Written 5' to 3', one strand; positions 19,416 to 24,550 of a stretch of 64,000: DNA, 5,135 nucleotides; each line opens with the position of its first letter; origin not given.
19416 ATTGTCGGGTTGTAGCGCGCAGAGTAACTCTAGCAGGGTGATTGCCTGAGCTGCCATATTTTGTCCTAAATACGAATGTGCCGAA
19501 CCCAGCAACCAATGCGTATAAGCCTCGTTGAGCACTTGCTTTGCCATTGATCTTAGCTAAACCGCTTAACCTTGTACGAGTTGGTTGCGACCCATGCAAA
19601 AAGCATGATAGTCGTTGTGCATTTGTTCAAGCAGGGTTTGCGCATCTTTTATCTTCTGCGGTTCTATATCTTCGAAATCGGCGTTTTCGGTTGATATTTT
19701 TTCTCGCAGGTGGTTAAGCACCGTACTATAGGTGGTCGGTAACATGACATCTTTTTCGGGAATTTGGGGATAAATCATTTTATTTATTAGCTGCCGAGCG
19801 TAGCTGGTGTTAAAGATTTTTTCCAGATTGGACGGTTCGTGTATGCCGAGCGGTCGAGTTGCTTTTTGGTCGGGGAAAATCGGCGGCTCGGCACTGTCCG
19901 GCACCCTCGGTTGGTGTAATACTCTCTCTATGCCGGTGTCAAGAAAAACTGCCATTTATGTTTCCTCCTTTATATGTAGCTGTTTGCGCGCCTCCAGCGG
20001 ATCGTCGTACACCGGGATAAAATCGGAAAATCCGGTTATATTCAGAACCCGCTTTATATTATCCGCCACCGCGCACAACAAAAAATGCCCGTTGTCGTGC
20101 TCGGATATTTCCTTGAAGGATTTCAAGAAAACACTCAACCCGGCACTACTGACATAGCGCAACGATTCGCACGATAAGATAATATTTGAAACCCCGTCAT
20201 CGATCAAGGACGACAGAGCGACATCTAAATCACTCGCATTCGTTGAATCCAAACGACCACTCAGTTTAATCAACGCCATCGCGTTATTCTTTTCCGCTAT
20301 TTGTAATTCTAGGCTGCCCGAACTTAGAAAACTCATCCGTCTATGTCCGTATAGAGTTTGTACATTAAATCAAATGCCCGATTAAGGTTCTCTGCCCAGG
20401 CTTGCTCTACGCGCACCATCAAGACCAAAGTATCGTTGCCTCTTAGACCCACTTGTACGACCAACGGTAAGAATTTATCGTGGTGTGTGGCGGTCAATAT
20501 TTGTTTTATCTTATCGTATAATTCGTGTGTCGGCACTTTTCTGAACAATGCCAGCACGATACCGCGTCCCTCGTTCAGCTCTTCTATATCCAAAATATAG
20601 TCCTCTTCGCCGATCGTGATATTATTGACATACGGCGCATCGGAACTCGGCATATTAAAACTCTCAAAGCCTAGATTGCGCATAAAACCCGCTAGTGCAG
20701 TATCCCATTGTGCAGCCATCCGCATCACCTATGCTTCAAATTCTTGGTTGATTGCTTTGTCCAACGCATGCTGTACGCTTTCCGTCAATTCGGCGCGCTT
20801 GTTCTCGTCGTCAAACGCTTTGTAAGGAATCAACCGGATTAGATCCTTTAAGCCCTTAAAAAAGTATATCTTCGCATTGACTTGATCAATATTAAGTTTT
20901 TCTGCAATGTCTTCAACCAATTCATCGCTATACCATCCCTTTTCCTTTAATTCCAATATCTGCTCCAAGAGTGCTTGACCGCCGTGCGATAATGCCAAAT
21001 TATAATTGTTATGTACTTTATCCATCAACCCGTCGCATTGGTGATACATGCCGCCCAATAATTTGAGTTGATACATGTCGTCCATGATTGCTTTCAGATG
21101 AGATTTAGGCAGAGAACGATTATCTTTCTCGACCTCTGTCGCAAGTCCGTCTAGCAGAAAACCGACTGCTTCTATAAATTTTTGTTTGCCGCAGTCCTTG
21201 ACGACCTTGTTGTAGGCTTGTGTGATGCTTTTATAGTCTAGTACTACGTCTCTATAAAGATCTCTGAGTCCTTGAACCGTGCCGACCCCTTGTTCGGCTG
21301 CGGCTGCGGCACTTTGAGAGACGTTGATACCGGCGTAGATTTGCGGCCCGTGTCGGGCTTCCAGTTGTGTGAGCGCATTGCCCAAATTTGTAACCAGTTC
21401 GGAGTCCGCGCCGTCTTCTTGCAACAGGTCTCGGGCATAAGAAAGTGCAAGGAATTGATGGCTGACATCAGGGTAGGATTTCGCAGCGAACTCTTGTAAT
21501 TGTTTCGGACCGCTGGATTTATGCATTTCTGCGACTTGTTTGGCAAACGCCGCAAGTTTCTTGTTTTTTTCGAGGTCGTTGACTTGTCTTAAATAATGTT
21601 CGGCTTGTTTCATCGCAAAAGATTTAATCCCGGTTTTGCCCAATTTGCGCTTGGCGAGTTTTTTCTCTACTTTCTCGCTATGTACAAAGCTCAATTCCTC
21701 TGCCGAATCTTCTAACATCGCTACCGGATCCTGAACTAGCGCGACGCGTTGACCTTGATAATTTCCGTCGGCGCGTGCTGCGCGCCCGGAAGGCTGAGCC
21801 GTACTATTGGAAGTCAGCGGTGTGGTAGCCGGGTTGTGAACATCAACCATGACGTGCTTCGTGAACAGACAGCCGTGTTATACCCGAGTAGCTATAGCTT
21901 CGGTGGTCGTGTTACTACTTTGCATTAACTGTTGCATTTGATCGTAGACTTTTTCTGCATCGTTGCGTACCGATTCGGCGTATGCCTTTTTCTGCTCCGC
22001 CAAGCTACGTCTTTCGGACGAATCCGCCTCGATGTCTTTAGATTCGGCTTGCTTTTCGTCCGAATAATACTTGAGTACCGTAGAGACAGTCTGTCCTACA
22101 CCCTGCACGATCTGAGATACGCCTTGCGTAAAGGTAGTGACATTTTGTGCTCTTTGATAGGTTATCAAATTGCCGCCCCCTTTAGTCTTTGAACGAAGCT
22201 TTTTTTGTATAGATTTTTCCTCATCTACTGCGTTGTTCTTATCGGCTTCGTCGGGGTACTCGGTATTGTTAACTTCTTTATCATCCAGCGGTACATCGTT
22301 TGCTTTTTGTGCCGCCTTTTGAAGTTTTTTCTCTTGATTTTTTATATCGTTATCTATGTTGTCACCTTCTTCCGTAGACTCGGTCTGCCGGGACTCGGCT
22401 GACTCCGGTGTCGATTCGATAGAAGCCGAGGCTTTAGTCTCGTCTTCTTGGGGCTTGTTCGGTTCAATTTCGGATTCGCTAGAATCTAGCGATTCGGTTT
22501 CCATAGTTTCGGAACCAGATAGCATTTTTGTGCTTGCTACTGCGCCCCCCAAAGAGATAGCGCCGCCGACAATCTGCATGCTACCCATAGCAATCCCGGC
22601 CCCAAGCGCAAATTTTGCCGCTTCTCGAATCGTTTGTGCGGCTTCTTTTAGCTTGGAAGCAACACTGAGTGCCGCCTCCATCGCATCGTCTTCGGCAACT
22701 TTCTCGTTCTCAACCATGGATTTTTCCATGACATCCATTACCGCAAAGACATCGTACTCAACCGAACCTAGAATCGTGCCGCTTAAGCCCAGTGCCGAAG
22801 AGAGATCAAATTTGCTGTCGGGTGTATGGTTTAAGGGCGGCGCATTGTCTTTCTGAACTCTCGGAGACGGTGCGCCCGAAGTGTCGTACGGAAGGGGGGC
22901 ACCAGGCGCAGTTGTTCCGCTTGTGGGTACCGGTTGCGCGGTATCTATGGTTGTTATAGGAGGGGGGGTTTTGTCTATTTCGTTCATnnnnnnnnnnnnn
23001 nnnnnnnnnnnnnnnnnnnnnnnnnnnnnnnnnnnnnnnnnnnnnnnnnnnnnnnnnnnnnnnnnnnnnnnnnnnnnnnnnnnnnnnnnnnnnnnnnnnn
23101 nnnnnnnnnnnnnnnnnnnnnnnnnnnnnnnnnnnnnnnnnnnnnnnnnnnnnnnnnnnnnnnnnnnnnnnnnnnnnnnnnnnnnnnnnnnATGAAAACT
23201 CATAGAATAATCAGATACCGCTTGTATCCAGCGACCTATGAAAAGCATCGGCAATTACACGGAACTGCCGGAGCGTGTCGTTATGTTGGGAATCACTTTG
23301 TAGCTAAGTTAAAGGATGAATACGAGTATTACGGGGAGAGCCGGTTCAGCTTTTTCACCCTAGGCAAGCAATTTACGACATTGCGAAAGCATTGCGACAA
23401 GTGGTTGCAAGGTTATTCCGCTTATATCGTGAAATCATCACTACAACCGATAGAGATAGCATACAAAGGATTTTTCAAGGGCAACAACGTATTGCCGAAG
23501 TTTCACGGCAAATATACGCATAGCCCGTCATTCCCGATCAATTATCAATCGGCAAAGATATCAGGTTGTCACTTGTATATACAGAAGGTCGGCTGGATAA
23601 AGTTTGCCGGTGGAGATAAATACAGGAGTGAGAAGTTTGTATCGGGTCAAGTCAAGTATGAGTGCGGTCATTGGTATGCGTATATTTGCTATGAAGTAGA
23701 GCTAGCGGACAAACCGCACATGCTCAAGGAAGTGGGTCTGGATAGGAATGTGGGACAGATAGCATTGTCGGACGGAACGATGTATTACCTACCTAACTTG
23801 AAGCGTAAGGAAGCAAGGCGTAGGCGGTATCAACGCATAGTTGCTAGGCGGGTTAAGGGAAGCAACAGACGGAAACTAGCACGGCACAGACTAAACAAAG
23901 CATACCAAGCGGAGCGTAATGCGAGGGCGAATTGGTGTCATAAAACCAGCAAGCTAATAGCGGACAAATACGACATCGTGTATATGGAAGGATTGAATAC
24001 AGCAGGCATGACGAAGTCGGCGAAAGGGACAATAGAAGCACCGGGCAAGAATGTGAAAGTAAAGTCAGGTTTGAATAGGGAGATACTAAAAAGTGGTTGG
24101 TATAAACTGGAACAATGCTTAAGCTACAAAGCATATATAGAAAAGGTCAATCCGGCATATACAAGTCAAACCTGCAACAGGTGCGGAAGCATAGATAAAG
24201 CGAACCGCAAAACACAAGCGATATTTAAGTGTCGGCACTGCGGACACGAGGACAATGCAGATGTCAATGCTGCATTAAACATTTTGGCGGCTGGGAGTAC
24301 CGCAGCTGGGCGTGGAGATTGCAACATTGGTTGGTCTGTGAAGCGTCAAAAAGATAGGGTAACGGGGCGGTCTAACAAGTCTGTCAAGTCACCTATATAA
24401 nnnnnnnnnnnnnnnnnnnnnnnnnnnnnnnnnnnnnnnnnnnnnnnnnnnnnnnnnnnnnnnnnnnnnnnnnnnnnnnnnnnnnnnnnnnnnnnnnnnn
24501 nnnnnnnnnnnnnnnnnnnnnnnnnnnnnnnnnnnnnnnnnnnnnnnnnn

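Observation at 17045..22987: Partial Ysc-type T3SS operon (sctW, sycN-like, STAS, sctX, sctY, sctV) with no other apparatus genes nearby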

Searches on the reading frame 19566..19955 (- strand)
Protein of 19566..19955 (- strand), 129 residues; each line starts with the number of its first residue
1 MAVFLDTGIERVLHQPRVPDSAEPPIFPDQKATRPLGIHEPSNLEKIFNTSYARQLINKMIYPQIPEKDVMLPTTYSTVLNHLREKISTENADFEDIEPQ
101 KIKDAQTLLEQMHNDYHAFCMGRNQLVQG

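Call 4: search_protein_families(library=pfam, proteins=[window:19566-19955:-], max_evalue=0.01)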
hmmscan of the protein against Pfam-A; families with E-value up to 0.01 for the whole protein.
window:19566-19955:- (129 aa): 1 family
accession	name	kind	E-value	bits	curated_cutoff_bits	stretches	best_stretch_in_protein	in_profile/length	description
PF09474.15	Type_III_YscX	-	9.5e-13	48.9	25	1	5-128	3-119/119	Type III secretion system YscX (type_III_YscX)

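Call 32: search_protein_families(library=ncbifam, proteins=[window:19566-19955:-], max_evalue=0.01)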
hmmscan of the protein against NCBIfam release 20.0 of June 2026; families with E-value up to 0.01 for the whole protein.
window:19566-19955:- (129 aa): 1 family
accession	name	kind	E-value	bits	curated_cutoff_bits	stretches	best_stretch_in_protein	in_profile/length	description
TIGR02502.2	type_III_YscX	equivalog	3.9e-12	46.6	30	1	5-129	4-122/122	type III secretion apparatus assembly protein SctX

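Call 52: search_solved_structures(query=window:19566-19955:-, max_evalue=0.01)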
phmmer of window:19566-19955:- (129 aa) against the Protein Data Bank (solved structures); distinct sequences matched with E-value up to 0.01: 0.

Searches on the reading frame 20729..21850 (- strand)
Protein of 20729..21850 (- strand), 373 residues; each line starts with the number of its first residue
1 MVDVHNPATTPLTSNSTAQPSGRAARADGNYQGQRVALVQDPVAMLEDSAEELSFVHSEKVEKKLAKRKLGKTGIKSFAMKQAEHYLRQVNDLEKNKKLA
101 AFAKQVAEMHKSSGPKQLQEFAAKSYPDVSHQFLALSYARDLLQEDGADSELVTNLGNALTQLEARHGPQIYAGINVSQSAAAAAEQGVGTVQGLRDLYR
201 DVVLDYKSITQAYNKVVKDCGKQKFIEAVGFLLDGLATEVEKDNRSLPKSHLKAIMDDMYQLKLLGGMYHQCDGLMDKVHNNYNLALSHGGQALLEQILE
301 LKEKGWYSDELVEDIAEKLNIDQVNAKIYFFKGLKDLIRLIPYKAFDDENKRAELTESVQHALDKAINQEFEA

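Call 4: search_protein_families(library=pfam, proteins=[window:20729-21850:-], max_evalue=0.01)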
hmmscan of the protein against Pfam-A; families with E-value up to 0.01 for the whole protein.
window:20729-21850:- (373 aa): 2 families
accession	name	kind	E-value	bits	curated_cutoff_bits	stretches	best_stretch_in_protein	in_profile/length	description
PF07201.16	HrpJ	-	1.9e-29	103.5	25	1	57-217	5-163/166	HrpJ-like domain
PF09059.15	TyeA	-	2.4e-21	76.1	21.1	1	292-370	1-79/81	TyeA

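Call 32: search_protein_families(library=ncbifam, proteins=[window:20729-21850:-], max_evalue=0.01)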
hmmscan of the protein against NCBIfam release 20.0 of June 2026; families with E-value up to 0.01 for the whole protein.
window:20729-21850:- (373 aa): 4 families
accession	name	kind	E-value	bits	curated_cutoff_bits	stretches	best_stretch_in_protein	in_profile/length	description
TIGR02568.1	LcrE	equivalog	3.8e-42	144.7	89.5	1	32-277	1-239/241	type III secretion system gatekeeper subunit SctW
TIGR02511.1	type_III_tyeA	equivalog_domain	5.7e-15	55.4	25.9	1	291-370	3-82/82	TyeA family type III secretion system gatekeeper subunit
NF011866.0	PRK15338.1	equivalog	3.1e-08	32.9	520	1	76-370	74-360/372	YopN/LcrE/InvE/MxiC type III secretion system gatekeeper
NF011872.0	PRK15345.1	equivalog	1.1e-06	28.2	435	1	95-360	73-321/330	SepL/TyeA/HrpJ family type III secretion system protein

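Call 53: search_solved_structures(query=window:20729-21850:-, max_evalue=0.01)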
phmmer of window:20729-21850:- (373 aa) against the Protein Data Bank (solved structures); distinct sequences matched with E-value up to 0.01: 4.
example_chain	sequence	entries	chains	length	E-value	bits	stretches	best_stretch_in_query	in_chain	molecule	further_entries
7yyg_A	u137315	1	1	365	9.4e-33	117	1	21-370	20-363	Putative outer protein N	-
1xkp_A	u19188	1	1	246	8.2e-19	71.1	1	31-273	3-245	putative membrane-bound Yop targeting protein YopN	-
1xl3_A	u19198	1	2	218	3.7e-11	46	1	80-275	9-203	Secretion control protein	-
1xl3_C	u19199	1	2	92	2.1e-07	33.6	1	295-372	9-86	protein type A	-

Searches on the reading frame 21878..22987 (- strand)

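Call 4: search_protein_families(library=pfam, proteins=[window:21878-22987:-], max_evalue=0.01)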
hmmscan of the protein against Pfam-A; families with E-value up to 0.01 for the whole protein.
window:21878-22987:- (369 aa): 1 family
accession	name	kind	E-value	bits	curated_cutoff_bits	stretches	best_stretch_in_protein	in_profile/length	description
PF04888.17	SseC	-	0.0092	16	30.2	1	271-367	218-311/312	Secretion system effector C (SseC) like family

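Call 32: search_protein_families(library=ncbifam, proteins=[window:21878-22987:-], max_evalue=0.01)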
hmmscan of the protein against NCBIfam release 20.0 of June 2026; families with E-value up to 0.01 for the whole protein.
window:21878-22987:- (369 aa): 2 families
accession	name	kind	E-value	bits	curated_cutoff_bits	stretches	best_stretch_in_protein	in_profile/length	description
NF038055.1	T3SS_SctB_pilot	subfamily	0.00039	20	37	1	74-368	83-312/313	type III secretion system translocon subunit SctB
NF052420.1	translocon_SseD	equivalog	0.0078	16.3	130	0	271-366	61-149/152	type III secretion system translocon protein SseD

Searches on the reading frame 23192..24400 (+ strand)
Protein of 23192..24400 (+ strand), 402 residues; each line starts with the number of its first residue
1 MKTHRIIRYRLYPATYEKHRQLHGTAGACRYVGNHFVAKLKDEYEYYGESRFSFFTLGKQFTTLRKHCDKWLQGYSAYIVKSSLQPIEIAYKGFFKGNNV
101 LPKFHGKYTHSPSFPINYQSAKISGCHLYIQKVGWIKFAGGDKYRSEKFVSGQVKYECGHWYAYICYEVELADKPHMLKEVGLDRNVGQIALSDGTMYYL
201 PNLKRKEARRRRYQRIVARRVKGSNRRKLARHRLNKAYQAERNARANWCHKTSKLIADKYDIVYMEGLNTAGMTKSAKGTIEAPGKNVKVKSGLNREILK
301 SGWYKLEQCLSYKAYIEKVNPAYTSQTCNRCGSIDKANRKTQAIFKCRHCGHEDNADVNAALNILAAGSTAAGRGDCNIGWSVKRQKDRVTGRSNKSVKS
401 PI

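Call 4: search_protein_families(library=pfam, proteins=[window:23192-24400:+], max_evalue=0.01)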
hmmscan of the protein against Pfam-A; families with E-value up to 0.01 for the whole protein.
window:23192-24400:+ (402 aa): 3 families
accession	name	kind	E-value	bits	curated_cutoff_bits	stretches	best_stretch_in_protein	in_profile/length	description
PF07282.18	Cas12f1-like_TNB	-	3.9e-19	69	26.3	1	303-364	1-60/60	Cas12f1-like, TNB domain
PF01385.25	OrfB_IS605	-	6.2e-13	49.4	30.5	1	165-276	2-119/120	Probable transposase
PF12323.14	HTH_OrfB_IS605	-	7.8e-06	25.7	21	1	1-45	1-43/47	Helix-turn-helix domain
